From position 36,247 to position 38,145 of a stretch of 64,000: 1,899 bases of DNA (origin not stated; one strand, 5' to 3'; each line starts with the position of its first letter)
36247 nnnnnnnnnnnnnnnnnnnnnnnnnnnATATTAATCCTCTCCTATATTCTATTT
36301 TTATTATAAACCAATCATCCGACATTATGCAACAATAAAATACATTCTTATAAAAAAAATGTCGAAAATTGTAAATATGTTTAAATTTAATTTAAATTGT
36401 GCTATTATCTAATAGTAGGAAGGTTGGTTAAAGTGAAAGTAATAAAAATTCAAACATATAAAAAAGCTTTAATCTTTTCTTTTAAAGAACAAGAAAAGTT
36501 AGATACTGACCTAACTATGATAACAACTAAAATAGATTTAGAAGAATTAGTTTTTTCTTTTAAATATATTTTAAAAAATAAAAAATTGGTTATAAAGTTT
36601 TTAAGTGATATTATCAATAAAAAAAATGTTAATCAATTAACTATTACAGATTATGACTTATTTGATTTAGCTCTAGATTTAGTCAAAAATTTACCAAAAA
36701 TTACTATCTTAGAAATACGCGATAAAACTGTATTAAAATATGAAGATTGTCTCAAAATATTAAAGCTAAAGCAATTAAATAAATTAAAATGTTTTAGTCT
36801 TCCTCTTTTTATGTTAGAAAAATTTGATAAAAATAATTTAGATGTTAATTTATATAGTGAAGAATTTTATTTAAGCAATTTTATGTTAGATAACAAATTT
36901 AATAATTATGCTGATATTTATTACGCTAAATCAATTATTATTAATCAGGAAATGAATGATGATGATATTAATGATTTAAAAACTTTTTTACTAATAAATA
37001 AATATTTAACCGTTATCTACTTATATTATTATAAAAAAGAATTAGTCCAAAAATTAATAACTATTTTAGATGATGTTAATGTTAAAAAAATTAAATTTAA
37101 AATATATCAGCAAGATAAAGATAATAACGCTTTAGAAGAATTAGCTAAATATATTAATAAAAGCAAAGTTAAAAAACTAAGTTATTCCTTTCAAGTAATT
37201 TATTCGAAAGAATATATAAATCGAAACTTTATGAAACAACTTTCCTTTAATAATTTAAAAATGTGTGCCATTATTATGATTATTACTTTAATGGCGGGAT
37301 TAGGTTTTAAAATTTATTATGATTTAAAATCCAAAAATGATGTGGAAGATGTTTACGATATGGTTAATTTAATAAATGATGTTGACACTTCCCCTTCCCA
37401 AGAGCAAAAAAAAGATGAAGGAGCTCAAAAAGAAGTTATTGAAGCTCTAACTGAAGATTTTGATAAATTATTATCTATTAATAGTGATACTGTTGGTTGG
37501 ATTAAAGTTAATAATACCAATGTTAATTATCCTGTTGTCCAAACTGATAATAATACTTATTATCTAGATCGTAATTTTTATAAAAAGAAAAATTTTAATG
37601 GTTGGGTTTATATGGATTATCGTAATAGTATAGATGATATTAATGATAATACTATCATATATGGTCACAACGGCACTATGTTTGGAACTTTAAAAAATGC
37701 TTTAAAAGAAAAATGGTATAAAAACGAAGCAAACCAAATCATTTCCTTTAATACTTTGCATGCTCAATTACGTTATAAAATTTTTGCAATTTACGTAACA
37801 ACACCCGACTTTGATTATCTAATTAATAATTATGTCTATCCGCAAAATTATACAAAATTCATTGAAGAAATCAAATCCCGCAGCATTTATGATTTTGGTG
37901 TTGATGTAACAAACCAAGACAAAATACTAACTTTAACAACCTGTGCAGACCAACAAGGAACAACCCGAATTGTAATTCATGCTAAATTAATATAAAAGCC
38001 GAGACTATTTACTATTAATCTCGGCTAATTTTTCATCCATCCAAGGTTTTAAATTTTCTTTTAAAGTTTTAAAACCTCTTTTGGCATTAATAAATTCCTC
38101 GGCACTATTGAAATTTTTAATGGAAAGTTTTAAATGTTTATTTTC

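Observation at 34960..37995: Class B sortase carrying a ~290-aa cytoplasmic N-terminal extension, divergently paired with an Asp/Glu-rich surface protein that lacks a canonical sorting motif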

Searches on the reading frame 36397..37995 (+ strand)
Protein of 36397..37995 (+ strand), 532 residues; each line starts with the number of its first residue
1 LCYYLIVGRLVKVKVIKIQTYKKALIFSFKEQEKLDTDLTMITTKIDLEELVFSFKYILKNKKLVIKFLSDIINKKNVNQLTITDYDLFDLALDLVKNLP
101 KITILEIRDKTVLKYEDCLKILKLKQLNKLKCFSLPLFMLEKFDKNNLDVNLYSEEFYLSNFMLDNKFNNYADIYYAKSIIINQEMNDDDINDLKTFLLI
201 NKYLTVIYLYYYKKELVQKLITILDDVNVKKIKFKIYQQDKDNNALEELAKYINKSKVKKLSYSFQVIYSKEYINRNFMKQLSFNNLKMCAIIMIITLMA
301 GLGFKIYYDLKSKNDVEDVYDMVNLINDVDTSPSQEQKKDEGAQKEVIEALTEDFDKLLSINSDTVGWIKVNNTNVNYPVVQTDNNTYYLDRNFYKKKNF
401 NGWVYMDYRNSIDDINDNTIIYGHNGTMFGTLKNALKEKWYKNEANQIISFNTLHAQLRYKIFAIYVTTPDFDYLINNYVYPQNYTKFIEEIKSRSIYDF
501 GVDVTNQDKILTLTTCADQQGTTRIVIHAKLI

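Call 3: search_protein_families(library=pfam, proteins=[window:36397-37995:+], max_evalue=0.01)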
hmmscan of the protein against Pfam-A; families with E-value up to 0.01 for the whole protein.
window:36397-37995:+ (532 aa): 1 family
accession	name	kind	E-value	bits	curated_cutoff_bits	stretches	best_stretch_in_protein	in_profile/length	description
PF04203.18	Sortase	-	1.7e-14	54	26.6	1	369-531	1-124/125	Sortase domain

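Call 4: search_protein_families(library=ncbifam, proteins=[window:36397-37995:+], max_evalue=0.01)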
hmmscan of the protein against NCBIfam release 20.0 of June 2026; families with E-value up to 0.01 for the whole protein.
window:36397-37995:+ (532 aa): 2 families
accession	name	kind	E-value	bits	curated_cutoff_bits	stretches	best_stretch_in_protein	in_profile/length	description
TIGR03064.1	sortase_srtB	equivalog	6.6e-51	172.9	153.75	1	292-527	13-235/235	class B sortase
NF040525.1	SrtB_LPKTxSAVK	exception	7.4e-16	57.9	200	1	331-527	31-234/261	class B sortase, LPKTxAVK-specific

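Call 9: find_related_loci(query=window:36433-37995:+, collection=genome_contigs, flank=6000)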
Query window:36433-37995:+ (520 aa) in genome_contigs; peptide patterns used: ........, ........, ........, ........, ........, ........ (x = any residue, [..] = any of these).
99 stretches matched a pattern; 5 encode a relative of the query (tblastn E <= 1e-3); 5 distinct loci.
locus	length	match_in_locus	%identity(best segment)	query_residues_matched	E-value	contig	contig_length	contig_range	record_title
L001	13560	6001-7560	96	1-520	0e+0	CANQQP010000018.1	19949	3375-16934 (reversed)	MAG: uncultured Bacilli bacterium isolate Lapin-008__bin8 genome assembly, contig: Lapin-008__NODE_3088_length_19949_cov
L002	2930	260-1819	95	1-520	0e+0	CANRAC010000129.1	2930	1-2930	MAG: uncultured Bacilli bacterium isolate Lapin-016__bin74 genome assembly, contig: Lapin-016__NODE_35273_length_2930_co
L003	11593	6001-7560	88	1-520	0e+0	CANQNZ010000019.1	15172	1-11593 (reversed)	MAG: uncultured Bacilli bacterium isolate Lapin-033__bin54 genome assembly, contig: Lapin-033__NODE_3337_length_15172_co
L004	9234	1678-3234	78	1-520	0e+0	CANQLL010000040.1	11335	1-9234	MAG: uncultured Bacilli bacterium isolate Lapin-015__bin71 genome assembly, contig: Lapin-015__NODE_5836_length_11335_co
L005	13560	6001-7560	85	1-520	0e+0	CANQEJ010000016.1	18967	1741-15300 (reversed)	MAG: uncultured Bacilli bacterium isolate Lapin-007__bin15 genome assembly, contig: Lapin-007__NODE_1000_length_18967_co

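Call 19: find_homologous_proteins(query=A1, max_evalue=1e-30)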
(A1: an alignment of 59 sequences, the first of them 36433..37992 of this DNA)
Query A1 (59 sequences) (520 aa, profile of the alignment): 2880 proteins with E <= 1e-30 among 8000 candidates; the best 120 are listed.
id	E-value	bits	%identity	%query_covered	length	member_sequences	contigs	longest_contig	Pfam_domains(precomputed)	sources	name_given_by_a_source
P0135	1.3e-189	650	39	94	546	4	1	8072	PF04203.19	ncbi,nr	ncbi:MAG: class B sortase [Mollicutes bacterium]|nr:class B sortase [Mollicutes bacterium]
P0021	1.3e-189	649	37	100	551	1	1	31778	PF04203.19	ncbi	-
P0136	2.1e-189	649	39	94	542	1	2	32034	PF04203.19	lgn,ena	-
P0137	3.3e-189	648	37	100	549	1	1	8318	PF04203.19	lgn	-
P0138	3.8e-189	648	39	98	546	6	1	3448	PF04203.19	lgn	-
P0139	8.7e-189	647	39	94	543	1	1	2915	PF04203.19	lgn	-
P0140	1.7e-188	646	35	94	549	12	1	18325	PF04203.19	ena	-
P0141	2.2e-188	645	41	100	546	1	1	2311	PF04203.19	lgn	-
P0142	4.0e-188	645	39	94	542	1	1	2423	PF04203.19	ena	-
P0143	4.2e-188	645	39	94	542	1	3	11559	PF04203.19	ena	-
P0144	5.0e-188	644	39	100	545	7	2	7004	PF04203.19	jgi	-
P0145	6.9e-188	644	39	98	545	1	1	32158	PF04203.19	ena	-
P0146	7.8e-188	644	40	99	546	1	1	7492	PF04203.19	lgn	-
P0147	8.7e-188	643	40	99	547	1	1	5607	PF04203.19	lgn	-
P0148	8.7e-188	643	39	94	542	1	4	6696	PF04203.19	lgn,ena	-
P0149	9.0e-188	643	39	94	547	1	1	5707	PF04203.19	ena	-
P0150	9.3e-188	643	39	94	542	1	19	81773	PF04203.19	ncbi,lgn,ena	-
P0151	9.3e-188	643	39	94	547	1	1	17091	PF04203.19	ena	-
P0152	9.4e-188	643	39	94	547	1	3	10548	PF04203.19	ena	-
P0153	1.1e-187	643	39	94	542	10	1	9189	PF04203.19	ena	-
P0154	1.2e-187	643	39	94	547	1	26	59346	PF04203.19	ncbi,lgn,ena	-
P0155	1.2e-187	643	39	94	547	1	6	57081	PF04203.19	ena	-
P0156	1.3e-187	643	39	94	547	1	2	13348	PF04203.19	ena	-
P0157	1.3e-187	643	38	94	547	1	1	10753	PF04203.19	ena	-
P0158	1.4e-187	643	39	94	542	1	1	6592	PF04203.19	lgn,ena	-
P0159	1.5e-187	643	39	94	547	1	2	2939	PF04203.19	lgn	-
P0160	1.5e-187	643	38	94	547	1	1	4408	PF04203.19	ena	-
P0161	1.6e-187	643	39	94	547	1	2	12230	PF04203.19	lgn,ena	-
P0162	1.7e-187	643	39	94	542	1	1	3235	PF04203.19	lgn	-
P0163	2.0e-187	642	39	94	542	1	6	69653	PF04203.19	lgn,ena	-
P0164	2.5e-187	642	39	94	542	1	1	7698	PF04203.19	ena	-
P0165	3.2e-187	642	39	94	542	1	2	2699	PF04203.19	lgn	-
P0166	3.3e-187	642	38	94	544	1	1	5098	PF04203.19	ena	-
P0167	3.6e-187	641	39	94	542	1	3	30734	PF04203.19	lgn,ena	-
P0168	3.6e-187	641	37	94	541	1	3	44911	PF04203.19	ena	-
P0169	3.9e-187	641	38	94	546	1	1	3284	PF04203.19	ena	-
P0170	4.6e-187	641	39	94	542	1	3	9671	PF04203.19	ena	-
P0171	4.7e-187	641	37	94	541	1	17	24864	PF04203.19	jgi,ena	-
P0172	5.0e-187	641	39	94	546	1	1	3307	PF04203.19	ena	-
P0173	5.1e-187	641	38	94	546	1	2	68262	PF04203.19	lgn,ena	-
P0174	5.5e-187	641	39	94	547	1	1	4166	PF04203.19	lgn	-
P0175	5.8e-187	641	39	94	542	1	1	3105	PF04203.19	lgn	-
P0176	6.7e-187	641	39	94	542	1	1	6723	PF04203.19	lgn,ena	-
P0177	6.7e-187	641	38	94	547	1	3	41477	PF04203.19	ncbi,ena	-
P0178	6.9e-187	641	38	94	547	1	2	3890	PF04203.19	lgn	-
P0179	7.1e-187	640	39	94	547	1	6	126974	PF04203.19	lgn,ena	-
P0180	7.7e-187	640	39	94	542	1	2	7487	PF04203.19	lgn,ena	-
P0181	8.4e-187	640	38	94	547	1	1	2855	PF04203.19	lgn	-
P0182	8.7e-187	640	39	94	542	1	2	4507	PF04203.19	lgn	-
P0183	1.2e-186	640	38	94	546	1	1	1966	PF04203.19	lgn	-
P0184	1.2e-186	640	39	94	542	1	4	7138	PF04203.19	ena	-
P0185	1.4e-186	639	39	94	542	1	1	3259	PF04203.19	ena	-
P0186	1.5e-186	639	38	94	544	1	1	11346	PF04203.19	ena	-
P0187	1.6e-186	639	37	94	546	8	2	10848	PF04203.19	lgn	-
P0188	1.8e-186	639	40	94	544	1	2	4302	PF04203.19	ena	-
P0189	1.9e-186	639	38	94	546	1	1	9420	PF04203.19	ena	-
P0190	2.0e-186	639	40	94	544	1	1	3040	PF04203.19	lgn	-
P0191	2.1e-186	639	40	94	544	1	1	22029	PF04203.19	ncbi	-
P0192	2.2e-186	639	38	94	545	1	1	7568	PF04203.19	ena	-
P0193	2.3e-186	639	39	94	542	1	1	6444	PF04203.19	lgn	-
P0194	2.3e-186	639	39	94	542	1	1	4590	PF04203.19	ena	-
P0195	2.4e-186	639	38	94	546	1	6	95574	PF04203.19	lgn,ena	-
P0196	2.5e-186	639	39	94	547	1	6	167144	PF04203.19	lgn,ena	-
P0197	2.6e-186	639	38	94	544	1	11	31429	PF04203.19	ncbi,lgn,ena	-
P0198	2.7e-186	639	39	94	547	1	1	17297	PF04203.19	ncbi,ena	-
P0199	2.8e-186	639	38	94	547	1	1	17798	PF04203.19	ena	-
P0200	3.4e-186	638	37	94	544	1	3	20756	PF04203.19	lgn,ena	-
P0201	3.5e-186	638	38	94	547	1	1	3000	PF04203.19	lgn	-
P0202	3.7e-186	638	37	100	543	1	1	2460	PF04203.19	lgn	-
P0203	4.0e-186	638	37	94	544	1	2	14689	PF04203.19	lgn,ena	-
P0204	4.1e-186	638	35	100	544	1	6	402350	PF04203.19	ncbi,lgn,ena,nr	ncbi:MAG: class B sortase [Bacilli bacterium]|nr:class B sortase [Bacilli bacterium]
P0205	5.2e-186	638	37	94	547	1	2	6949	PF04203.19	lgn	-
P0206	5.5e-186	638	35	94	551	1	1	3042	PF09591.16,PF04203.19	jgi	-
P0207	5.7e-186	637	36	94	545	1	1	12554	PF04203.19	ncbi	-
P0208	6.5e-186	637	38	94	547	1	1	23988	PF04203.19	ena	-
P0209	6.9e-186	637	38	94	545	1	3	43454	PF04203.19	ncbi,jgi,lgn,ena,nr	ncbi:MAG: class B sortase [Bacilli bacterium]|nr:class B sortase [Bacilli bacterium] MDD3896077.1 cl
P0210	7.4e-186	637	38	94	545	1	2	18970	PF04203.19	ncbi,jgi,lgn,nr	ncbi:MAG: class B sortase [Bacilli bacterium]|nr:class B sortase [Bacilli bacterium]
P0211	7.6e-186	637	40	94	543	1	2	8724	PF04203.19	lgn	-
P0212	8.8e-186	637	37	94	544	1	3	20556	PF04203.19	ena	-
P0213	8.9e-186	637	39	94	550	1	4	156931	PF04203.19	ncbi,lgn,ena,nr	ncbi:MAG: class B sortase [Bacilli bacterium]|nr:class B sortase [Bacilli bacterium]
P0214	1.0e-185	637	37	94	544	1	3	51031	PF04203.19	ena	-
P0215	1.1e-185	637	38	94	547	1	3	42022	PF04203.19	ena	-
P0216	1.4e-185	636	37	94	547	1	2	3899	PF04203.19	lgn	-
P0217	1.4e-185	636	38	94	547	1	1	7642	PF04203.19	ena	-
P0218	1.4e-185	636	40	93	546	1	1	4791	PF04203.19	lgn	-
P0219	1.4e-185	636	39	94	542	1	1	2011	PF04203.19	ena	-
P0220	1.6e-185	636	38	94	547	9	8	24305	PF04203.19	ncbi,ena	-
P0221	1.8e-185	636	38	100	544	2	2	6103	PF04203.19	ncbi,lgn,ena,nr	ncbi:MAG: class B sortase [Bacilli bacterium]|nr:class B sortase [Bacilli bacterium]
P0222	2.1e-185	636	38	94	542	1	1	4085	PF04203.19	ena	-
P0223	2.3e-185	635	38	94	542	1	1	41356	PF04203.19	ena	-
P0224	2.4e-185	635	38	94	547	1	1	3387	PF04203.19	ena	-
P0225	2.4e-185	635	39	94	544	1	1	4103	PF04203.19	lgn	-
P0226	2.8e-185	635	35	100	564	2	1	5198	PF04203.19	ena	-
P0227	2.9e-185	635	40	93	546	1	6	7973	PF04203.19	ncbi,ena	-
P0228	2.9e-185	635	35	94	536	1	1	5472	PF04203.19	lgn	-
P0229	3.0e-185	635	39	94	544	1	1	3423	PF04203.19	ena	-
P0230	3.1e-185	635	39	99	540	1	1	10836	PF04203.19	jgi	jgi:sortase B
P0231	3.9e-185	635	39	93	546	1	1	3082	PF04203.19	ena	-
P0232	4.0e-185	635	39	94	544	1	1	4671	PF04203.19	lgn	-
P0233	4.2e-185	635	36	93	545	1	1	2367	PF04203.19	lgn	-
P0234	4.2e-185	635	40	93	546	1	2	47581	PF04203.19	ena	-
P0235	4.8e-185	634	35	100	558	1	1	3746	PF04203.19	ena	-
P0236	5.0e-185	634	35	100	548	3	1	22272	PF04203.19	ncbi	-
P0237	5.1e-185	634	40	94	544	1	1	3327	PF04203.19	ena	-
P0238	7.1e-185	634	37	94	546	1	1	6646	PF04203.19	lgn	-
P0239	8.0e-185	634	37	94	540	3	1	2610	PF04203.19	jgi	-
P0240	8.1e-185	634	38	94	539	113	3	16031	PF04203.19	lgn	-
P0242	9.1e-185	634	41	94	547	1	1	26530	PF04203.19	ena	-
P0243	9.4e-185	633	39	94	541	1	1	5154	PF04203.19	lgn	-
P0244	1.2e-184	633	38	94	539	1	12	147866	PF04203.19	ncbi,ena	-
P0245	1.2e-184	633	40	94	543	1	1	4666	PF04203.19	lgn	-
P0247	3.9e-184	631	38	94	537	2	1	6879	PF04203.19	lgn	-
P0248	4.3e-184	631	37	94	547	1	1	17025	PF04203.19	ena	-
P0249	4.4e-184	631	35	100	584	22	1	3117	PF04203.19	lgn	-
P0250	5.1e-184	631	38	94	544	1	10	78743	PF04203.19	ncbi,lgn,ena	-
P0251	5.5e-184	631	39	94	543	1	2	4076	PF04203.19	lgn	-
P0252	6.1e-184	631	39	94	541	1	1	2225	PF04203.19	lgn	-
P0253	7.2e-184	631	38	94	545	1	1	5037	PF04203.19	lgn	-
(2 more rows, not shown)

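Call 20: find_encoding_contigs(protein=P0204, flank=6000, max_places=1)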
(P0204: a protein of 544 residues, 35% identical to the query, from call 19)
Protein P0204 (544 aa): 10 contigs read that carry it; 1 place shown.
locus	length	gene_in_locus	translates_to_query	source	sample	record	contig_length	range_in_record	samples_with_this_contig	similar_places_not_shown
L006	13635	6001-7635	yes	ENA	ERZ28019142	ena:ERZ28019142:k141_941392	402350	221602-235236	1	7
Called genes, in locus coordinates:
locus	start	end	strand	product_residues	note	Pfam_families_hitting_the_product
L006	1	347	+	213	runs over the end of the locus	PF01832:Glucosaminidase (weak)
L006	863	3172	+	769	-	PF03477:ATP-cone, PF13597:NRDD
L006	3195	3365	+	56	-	PF13597:NRDD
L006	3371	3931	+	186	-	PF13353:Fer4_12, PF04055:Radical_SAM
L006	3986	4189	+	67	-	-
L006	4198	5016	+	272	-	PF02811:PHP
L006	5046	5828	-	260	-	-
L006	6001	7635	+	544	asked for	PF04203:Sortase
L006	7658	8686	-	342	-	PF11335:DUF3137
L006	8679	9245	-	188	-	PF04011:LemA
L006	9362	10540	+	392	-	-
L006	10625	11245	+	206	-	-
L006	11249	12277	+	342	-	PF01841:Transglut_core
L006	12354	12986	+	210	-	-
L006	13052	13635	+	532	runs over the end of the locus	PF00005:ABC_tran, PF02463:SMC_N (faint), PF13175:AAA_15 (faint), PF13304:AAA_21 (faint), PF12848:ABC_tran_Xtn, PF00005:ABC_tran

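Call 21: find_encoding_contigs(protein=P0196, flank=6000, max_places=1)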
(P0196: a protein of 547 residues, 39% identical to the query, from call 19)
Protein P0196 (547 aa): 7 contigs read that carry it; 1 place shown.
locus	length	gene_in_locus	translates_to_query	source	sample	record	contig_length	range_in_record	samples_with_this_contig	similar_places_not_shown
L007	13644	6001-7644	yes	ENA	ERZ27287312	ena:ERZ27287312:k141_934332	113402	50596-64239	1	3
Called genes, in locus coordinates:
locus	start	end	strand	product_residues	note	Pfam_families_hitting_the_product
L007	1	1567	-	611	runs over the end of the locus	PF09972:DUF2207, PF20990:DUF2207_C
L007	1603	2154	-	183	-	PF04011:LemA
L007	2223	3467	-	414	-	PF05697:Trigger_N, PF00254:FKBP_C, PF05698:Trigger_C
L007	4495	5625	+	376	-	PF00990:GGDEF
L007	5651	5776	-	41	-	-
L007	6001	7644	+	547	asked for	PF04203:Sortase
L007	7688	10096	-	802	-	PF00133:tRNA-synt_1, PF00750:tRNA-synt_1d (faint), PF01406:tRNA-synt_1e (faint), PF09334:tRNA-synt_1g, PF13603:tRNA-synt_1_2, PF00133:tRNA-synt_1, PF09334:tRNA-synt_1g (weak), PF08264:Anticodon_1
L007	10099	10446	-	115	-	-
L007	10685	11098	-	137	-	PF07963:N_methyl (weak)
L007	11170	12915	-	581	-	PF01336:tRNA_anti-codon, PF00152:tRNA-synt_2, PF02938:GAD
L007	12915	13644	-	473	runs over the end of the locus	PF02934:GatB_N, PF02637:GatB_Yqey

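Call 22: find_encoding_contigs(protein=P0244, flank=6000, max_places=1)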
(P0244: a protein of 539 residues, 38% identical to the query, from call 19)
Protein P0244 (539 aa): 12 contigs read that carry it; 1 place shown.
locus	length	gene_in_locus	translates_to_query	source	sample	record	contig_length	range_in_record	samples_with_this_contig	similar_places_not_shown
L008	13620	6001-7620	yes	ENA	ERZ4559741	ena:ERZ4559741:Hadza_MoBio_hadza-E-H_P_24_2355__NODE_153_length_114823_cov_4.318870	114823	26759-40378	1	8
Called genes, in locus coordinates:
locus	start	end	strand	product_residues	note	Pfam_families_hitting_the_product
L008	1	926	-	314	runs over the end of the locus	PF01476:LysM (weak)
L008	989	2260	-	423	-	PF00919:UPF0004, PF04055:Radical_SAM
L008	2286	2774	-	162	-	-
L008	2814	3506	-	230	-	PF02517:Rce1-like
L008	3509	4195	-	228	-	-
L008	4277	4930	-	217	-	PF04239:DUF421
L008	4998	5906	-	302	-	-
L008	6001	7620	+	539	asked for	PF04203:Sortase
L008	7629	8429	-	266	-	-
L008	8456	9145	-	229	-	PF04203:Sortase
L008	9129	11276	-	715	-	PF17210:SdrD_B (faint), PF17802:SpaA, PF19403:SpaA_2 (faint), PF17802:SpaA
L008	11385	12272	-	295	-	-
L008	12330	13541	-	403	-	PF01522:Polysacc_deac_1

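Call 30: find_related_loci(query=A1, collection=metagenome_contigs, flank=5000)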
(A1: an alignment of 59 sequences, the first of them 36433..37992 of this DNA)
Query A1 (520 aa) in metagenome_contigs; peptide patterns used: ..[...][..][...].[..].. (x = any residue, [..] = any of these).
600 stretches matched a pattern (row limit reached: there are more); 584 encode a relative of the query (tblastn E <= 1e-3); the best 80 are kept; 80 distinct loci.
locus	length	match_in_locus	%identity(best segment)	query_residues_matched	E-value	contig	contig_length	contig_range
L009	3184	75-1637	74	1-520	0e+0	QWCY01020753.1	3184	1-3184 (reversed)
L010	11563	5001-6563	74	1-520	0e+0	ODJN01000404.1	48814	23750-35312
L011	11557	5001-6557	37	1-519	4e-105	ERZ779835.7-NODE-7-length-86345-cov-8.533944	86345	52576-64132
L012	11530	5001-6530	38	1-520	1e-104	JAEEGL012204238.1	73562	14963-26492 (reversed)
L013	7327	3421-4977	41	18-520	2e-102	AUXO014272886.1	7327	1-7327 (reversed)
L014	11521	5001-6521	38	15-519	7e-102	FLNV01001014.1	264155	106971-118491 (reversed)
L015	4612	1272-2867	37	1-520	5e-100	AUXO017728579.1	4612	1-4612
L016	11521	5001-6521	37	15-520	8e-99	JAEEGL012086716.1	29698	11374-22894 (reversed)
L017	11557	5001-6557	37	1-519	8e-99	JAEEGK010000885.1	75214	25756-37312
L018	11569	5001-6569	38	1-520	1e-98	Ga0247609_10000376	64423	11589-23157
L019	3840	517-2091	37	1-520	8e-100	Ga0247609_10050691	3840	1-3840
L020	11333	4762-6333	37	1-520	2e-97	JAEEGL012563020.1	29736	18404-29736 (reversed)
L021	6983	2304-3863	38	1-519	4e-97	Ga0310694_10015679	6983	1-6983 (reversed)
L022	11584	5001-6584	35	1-519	2e-96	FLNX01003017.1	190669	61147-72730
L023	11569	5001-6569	37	1-520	2e-96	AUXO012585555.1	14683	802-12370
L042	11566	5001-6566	37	1-520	1e-91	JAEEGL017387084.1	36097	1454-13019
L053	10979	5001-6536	39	1-519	6e-89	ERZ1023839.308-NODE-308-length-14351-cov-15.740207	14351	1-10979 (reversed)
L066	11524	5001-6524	37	1-520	2e-100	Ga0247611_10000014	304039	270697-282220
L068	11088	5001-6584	36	1-520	6e-84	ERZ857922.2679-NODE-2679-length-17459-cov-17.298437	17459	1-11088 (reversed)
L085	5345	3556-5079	36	37-519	3e-80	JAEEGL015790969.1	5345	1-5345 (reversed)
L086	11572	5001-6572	33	1-520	4e-80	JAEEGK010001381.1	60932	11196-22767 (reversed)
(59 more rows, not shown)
